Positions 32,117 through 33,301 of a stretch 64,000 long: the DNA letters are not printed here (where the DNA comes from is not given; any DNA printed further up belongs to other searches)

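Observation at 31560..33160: Low-GC two-gene islet after clpB: PD-(D/E)xK nuclease-like protein plus an orphan, a candidate defence or toxin module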

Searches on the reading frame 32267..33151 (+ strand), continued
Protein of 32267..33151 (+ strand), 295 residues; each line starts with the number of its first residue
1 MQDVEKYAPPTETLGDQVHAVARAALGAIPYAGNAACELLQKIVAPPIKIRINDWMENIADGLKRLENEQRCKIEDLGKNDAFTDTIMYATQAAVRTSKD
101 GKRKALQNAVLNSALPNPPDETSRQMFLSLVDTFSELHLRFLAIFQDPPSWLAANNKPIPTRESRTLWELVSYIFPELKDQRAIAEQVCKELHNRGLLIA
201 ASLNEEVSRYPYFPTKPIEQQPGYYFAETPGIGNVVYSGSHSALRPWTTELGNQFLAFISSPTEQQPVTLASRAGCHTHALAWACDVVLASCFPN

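Call 84: search_dna_similar(query=window:32267-33061:+, collection=plasmids, mode=protein, max_evalue=0.01)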
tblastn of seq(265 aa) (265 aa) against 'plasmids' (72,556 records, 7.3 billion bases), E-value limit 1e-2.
Records with a match: 12; places in all: 12; records where one place covers at least 80% of the query: 7.
Best place of each record, by identity: <60% 12.
By first word of the organism name: Bacillus 5; Planktothrix 2; Vibrio 2; Hymenobacter 2; Brevibacterium 1.
By predicted mobility (MOB-suite, as given by PLSDB): non-mobilizable 11; mobilizable 1.
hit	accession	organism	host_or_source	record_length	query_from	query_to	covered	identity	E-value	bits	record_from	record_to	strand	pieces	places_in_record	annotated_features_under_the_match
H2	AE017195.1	Bacillus cereus ATCC 10987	-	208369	12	265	96%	28.6%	6e-19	93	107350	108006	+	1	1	hypothetical protein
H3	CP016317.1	Bacillus cereus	cell culture,Korean fermented food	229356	12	265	96%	28.6%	6e-19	93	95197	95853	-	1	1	hypothetical protein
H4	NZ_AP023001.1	Bacillus cereus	-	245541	12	265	96%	28.6%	6e-19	93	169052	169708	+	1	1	hypothetical protein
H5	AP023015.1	Bacillus cereus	-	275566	12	265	96%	28.6%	6e-19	93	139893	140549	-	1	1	hypothetical protein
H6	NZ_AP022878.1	Bacillus cereus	-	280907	12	265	96%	28.6%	6e-19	93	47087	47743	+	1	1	hypothetical protein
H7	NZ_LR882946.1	Planktothrix agardhii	-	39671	11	262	95%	27.5%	4e-15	82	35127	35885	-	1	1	hypothetical protein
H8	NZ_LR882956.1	Planktothrix agardhii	-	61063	11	262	95%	23.7%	4e-9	64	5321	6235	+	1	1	hypothetical protein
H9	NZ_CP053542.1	Vibrio europaeus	Argopecten purpuratus,Shellfish hatchery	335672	9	200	72%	29.0%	1e-14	81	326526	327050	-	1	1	hypothetical protein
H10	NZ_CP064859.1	Vibrio europaeus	shellfish hatchery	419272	9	200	72%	29.0%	1e-14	81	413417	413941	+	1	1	hypothetical protein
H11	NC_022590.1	Brevibacterium sp. Ap13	-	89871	1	156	59%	31.6%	8e-12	72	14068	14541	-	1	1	hypothetical protein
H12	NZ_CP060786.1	Hymenobacter qilianensis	single bacterial strain,ermafrost ...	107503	15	147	50%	30.1%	6e-12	73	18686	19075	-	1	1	hypothetical protein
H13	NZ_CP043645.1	Hymenobacter sp. NBH84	pure culture,soil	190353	10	142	50%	30.1%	4e-10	67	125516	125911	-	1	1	hypothetical protein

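Call 85: get_annotated_region(hit=H1, flank=4000)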
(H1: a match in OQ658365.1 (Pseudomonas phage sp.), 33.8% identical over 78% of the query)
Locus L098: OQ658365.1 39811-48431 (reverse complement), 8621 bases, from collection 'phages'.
description: Pseudomonas phage sp., complete genome.
organism: Pseudomonas phage sp. (NCBI taxid 2729638)
taxonomy: Viruses
host: Pseudomonas aeruginosa PACL; source: sputum of Homo sapiens; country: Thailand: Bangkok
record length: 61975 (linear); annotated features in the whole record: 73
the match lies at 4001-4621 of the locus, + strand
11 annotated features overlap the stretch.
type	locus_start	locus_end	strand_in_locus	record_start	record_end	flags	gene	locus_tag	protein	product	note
CDS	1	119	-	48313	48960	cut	-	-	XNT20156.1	hypothetical protein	-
CDS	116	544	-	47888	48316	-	-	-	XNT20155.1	hypothetical protein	-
CDS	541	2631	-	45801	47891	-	-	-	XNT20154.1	hypothetical protein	-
CDS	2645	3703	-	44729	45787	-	-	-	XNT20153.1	phosphoadenosine phasphosulfate reductase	-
CDS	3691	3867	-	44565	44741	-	-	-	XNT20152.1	hypothetical protein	-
CDS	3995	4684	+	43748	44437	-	-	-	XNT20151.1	hypothetical protein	-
CDS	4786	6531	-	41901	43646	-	-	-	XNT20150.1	putative recombinase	-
CDS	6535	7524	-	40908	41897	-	-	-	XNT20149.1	putative DNA segregation ATPase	-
CDS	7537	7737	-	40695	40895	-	-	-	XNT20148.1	hypothetical protein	-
CDS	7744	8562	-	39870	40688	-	-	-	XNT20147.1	putative RecT protein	-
CDS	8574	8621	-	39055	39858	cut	-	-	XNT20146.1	hypothetical protein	-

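Call 86: get_annotated_region(hit=H2, flank=4000)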
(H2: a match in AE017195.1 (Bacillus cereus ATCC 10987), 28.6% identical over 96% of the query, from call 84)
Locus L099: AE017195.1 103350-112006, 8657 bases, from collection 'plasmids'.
description: Bacillus cereus ATCC 10987 plasmid pBc10987, complete sequence
organism: Bacillus cereus ATCC 10987 (NCBI taxid 222523)
taxonomy: Bacteria; Bacillota; Bacilli; Bacillales; Bacillaceae; Bacillus; Bacillus cereus; Bacillus cereus ATCC 10987
host: -; source: -; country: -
typing (MOB-suite, as given by PLSDB): non-mobilizable; replicon rep_cluster_125; mating-pair formation MPF_T
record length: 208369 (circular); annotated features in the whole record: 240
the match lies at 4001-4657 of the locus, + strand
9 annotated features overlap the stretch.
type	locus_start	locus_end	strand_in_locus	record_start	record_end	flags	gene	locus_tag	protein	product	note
CDS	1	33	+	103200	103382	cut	-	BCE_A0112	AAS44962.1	hypothetical protein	-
CDS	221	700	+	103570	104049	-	-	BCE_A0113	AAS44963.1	CAAX amino terminal protease family protein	-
CDS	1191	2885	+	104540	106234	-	-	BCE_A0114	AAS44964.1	conserved hypothetical protein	-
CDS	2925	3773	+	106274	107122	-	-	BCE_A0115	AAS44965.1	hypothetical protein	-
CDS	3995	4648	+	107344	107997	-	-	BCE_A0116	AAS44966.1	hypothetical protein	-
CDS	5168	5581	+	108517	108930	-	-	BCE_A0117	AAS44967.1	conserved hypothetical protein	-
CDS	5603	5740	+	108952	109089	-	-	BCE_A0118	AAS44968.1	conserved hypothetical protein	-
CDS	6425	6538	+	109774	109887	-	-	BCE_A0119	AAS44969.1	conserved hypothetical protein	-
CDS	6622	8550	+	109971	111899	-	-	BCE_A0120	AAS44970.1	reverse transcriptase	-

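Call 87: get_annotated_region(hit=H7, flank=4000)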
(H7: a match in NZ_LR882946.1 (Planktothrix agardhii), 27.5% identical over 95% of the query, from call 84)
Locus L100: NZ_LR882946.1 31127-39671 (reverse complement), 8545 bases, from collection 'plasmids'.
description: Planktothrix agardhii strain No.365 plasmid p2
organism: Planktothrix agardhii (NCBI taxid 1160)
taxonomy: Bacteria; Cyanobacteriota; Cyanophyceae; Oscillatoriales; Microcoleaceae; Planktothrix; Planktothrix agardhii
host: -; source: -; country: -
typing (MOB-suite, as given by PLSDB): non-mobilizable
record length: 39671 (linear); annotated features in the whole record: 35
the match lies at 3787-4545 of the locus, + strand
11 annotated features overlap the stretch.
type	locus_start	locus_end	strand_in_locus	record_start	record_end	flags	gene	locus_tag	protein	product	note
CDS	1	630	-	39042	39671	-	-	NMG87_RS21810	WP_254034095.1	reverse transcriptase N-terminal domain-containing protein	-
CDS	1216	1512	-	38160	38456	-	-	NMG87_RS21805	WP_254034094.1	hypothetical protein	-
CDS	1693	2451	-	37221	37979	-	-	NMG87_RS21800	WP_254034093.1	hypothetical protein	-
CDS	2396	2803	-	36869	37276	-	-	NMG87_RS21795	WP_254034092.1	hypothetical protein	-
CDS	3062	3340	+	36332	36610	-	-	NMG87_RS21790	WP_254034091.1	hypothetical protein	-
CDS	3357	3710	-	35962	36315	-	-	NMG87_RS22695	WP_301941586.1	excalibur calcium-binding domain-containing protein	-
CDS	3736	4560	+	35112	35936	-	-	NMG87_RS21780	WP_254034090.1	hypothetical protein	-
CDS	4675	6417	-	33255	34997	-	-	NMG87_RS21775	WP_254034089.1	pentapeptide repeat-containing protein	-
CDS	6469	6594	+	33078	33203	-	-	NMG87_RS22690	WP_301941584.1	hypothetical protein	-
CDS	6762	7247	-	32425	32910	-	-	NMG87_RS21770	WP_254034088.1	C-type lectin domain-containing protein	-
CDS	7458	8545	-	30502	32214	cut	-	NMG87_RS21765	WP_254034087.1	site-specific integrase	GO:0015074 - DNA integration [Evidence IEA]; GO:0006310 - DNA recombination [Evidence IEA]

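Call 88: get_annotated_region(hit=H9, flank=4000)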
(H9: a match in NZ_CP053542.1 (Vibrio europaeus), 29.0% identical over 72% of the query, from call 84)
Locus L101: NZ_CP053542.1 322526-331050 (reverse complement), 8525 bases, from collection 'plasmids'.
description: Vibrio europaeus strain NPI-1 plasmid pVEu, complete sequence
organism: Vibrio europaeus (NCBI taxid 300876)
taxonomy: Bacteria; Pseudomonadota; Gammaproteobacteria; Vibrionales; Vibrionaceae; Vibrio; Vibrio europaeus
host: -; source: Argopecten purpuratus,Shellfish hatchery; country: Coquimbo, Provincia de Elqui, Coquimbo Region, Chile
typing (MOB-suite, as given by PLSDB): non-mobilizable
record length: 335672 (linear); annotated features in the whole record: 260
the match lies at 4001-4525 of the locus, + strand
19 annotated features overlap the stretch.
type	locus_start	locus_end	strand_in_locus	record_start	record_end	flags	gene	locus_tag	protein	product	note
CDS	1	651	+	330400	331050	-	-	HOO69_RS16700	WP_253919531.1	hypothetical protein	-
CDS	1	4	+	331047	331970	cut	-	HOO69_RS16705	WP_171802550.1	hypothetical protein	-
CDS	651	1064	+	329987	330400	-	-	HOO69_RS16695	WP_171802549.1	hypothetical protein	-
CDS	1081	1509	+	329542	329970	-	-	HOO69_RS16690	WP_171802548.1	M15 family metallopeptidase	-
CDS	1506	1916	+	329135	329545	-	-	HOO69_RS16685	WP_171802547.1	hypothetical protein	-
CDS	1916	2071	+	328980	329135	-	-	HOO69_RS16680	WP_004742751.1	hypothetical protein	-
CDS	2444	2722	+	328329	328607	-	-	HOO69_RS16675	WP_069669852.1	hypothetical protein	-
CDS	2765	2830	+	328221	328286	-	-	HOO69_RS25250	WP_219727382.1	DUF3265 domain-containing protein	-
CDS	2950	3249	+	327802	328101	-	-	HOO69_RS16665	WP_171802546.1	hypothetical protein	-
CDS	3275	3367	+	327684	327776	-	-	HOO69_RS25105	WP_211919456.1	DUF3265 domain-containing protein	-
CDS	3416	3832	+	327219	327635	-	-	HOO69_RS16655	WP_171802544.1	hypothetical protein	-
CDS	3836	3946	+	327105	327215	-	-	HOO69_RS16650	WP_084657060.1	DUF3265 domain-containing protein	-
CDS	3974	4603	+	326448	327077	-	-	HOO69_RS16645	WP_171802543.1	hypothetical protein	-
CDS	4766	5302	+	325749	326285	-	-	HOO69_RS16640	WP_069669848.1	hypothetical protein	-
CDS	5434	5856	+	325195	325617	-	-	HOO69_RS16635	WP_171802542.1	hypothetical protein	-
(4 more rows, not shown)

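Call 107: list_cluster_members(proteins=[P0001, P0004, P0006, P0023, P0209, P0181, P0018])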
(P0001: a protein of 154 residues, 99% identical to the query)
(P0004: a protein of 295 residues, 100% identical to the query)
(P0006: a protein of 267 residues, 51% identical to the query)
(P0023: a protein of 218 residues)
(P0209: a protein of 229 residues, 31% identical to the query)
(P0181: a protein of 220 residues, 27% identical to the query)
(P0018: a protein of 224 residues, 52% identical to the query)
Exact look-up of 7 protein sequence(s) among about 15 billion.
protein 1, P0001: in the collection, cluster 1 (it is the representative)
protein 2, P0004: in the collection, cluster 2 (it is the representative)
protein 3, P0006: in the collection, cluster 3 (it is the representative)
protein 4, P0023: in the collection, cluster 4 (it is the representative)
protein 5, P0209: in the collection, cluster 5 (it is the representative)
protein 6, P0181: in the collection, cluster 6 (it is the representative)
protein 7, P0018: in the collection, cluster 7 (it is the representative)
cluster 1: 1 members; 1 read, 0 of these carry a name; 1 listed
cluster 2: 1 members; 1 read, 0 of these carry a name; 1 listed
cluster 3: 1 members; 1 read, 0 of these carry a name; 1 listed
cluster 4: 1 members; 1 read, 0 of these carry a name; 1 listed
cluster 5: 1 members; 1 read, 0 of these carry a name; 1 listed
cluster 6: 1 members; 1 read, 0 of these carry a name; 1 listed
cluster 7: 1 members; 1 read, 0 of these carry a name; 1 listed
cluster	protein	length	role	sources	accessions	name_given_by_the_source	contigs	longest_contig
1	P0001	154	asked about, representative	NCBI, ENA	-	-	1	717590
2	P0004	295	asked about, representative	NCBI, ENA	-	-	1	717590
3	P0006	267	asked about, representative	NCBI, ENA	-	-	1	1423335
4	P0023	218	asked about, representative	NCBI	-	-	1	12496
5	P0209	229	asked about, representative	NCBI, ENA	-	-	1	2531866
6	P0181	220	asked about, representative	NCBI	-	-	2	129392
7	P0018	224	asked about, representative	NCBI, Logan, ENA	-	-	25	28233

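Call 116: find_related_loci(query=A2, collection=viral_contigs, flank=5000)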
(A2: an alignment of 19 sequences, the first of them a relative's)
Query A2 (295 aa) in viral_contigs; peptide patterns used: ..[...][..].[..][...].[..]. (x = any residue, [..] = any of these).
23 stretches matched a pattern; 8 encode a relative of the query (tblastn E <= 1e-3); 8 distinct loci.
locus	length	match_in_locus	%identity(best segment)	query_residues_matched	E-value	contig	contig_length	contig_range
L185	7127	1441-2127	41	5-263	2e-62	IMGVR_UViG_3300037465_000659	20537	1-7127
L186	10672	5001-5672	35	15-267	4e-43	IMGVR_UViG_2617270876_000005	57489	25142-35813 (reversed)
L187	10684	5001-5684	30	3-262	5e-36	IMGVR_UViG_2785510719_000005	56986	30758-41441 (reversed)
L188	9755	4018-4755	31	16-295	6e-35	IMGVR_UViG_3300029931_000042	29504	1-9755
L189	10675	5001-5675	28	10-262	3e-32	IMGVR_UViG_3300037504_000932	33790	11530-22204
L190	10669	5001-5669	32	9-262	4e-31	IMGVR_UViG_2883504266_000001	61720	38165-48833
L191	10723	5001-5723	31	10-277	4e-40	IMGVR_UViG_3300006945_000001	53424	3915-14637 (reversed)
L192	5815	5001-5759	27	15-264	1e-24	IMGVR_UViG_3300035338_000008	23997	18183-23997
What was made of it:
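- Gene 2 relatives sit in accessory positions of phages, plasmids and a Vibrio cassette array (calls 85, 88, 116).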
